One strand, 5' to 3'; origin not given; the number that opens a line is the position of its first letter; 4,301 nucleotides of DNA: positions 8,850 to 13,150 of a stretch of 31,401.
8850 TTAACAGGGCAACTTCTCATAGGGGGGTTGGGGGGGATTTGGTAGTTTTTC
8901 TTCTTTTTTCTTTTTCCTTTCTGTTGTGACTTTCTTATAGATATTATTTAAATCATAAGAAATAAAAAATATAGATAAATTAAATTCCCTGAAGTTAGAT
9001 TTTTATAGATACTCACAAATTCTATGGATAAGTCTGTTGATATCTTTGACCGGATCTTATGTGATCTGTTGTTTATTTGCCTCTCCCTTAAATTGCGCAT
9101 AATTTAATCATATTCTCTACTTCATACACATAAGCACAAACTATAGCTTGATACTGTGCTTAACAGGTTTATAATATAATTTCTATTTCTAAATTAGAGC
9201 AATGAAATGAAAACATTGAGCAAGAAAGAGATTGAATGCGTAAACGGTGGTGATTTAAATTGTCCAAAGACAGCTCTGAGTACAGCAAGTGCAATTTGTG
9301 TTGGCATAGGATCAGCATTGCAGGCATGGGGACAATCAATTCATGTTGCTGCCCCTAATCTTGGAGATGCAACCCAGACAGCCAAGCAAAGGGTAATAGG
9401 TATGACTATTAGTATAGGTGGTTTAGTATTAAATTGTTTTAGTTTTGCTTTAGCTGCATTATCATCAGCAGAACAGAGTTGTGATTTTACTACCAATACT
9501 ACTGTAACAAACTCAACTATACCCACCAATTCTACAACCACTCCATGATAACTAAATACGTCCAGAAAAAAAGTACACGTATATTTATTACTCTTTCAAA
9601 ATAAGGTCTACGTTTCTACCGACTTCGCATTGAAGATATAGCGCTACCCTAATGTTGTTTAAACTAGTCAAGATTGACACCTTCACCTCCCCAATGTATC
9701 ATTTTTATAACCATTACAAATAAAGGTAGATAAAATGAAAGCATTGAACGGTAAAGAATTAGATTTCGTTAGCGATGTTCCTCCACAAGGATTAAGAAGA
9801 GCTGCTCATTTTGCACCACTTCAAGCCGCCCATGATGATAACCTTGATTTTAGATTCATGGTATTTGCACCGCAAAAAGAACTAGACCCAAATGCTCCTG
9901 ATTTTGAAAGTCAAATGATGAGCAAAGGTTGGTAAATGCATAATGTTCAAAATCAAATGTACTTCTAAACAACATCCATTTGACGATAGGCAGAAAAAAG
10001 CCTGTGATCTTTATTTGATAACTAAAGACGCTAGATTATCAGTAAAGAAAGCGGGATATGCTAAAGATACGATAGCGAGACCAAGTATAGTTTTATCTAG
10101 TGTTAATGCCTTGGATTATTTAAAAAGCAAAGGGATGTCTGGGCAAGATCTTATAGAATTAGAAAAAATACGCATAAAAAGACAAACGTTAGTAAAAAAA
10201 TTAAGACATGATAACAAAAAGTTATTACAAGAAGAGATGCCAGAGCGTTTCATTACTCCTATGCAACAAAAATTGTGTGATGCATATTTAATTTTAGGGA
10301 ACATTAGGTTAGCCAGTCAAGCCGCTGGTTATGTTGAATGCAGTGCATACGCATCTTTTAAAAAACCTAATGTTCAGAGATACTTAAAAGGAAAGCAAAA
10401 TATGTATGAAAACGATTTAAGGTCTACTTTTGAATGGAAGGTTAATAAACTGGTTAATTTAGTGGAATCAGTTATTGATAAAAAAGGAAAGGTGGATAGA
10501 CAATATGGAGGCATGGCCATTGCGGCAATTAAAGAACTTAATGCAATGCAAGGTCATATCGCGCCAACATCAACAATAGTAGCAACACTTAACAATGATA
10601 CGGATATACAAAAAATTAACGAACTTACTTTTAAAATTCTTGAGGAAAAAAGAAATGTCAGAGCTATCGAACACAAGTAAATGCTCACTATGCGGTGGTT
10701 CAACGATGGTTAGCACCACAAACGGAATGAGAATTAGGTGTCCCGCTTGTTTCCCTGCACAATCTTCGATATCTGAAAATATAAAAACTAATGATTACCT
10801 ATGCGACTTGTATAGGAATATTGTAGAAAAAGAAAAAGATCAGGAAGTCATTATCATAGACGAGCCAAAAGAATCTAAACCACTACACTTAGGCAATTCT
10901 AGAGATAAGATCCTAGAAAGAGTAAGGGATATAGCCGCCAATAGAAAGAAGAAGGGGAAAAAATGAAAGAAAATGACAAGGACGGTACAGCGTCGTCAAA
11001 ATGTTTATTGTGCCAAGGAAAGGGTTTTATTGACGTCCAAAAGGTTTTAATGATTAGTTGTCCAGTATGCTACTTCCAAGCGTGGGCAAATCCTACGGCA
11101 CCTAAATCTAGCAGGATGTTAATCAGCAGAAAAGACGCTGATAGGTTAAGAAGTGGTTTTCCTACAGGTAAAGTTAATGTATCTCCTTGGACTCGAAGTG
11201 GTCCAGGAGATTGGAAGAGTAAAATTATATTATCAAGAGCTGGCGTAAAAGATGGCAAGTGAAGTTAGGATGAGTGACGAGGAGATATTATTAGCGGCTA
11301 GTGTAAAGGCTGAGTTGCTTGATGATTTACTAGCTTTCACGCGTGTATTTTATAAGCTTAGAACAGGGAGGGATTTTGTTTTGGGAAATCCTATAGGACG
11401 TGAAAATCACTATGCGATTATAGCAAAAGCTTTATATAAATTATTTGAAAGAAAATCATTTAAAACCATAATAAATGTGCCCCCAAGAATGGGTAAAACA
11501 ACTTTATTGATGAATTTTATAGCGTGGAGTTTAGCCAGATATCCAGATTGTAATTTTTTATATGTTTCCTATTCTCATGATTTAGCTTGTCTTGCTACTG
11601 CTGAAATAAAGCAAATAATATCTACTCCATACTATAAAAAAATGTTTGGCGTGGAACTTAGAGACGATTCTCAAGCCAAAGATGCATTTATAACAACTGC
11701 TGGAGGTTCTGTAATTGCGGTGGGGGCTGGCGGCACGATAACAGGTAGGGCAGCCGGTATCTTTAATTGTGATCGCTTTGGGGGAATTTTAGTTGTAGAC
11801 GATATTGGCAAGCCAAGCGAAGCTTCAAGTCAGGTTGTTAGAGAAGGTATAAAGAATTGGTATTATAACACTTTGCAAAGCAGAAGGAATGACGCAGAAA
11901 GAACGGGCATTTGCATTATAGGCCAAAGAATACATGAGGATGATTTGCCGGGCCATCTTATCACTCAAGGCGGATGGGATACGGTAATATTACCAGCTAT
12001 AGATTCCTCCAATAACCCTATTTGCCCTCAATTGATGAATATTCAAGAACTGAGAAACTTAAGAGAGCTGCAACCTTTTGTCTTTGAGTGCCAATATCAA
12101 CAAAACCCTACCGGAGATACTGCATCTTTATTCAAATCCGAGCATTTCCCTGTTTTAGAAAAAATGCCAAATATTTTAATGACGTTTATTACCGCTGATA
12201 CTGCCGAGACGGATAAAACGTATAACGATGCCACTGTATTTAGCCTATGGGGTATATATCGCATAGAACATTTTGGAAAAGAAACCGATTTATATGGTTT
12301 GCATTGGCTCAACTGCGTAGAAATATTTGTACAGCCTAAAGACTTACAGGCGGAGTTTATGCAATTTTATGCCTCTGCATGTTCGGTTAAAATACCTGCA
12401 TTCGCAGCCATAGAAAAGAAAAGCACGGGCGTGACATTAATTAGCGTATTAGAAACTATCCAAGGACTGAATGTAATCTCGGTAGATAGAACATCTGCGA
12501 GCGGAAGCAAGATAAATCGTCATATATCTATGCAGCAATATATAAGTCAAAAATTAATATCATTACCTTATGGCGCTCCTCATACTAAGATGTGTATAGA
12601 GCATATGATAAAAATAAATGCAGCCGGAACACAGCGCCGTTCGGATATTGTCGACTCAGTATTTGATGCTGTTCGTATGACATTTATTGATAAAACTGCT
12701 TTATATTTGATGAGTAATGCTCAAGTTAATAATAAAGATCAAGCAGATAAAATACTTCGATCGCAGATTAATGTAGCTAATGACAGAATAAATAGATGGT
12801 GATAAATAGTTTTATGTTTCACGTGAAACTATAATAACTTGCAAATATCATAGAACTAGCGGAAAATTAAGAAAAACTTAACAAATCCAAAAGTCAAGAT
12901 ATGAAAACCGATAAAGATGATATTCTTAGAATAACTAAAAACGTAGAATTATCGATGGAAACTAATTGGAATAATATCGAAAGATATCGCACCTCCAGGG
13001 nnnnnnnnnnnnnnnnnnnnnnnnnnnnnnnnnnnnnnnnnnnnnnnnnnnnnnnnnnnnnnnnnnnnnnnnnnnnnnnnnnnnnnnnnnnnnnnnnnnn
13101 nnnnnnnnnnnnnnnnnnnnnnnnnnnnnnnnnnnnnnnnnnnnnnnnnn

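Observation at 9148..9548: Promoter-equipped phage gene encoding a double-glycine-leader bacteriocin/microcin-like peptide with no exporter or immunity gene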

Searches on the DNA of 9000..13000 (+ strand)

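Call 6: search_dna_similar(query=window:9000-13000:+, collection=phages, mode=distant)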
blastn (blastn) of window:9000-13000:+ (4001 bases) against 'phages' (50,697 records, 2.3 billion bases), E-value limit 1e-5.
No match.
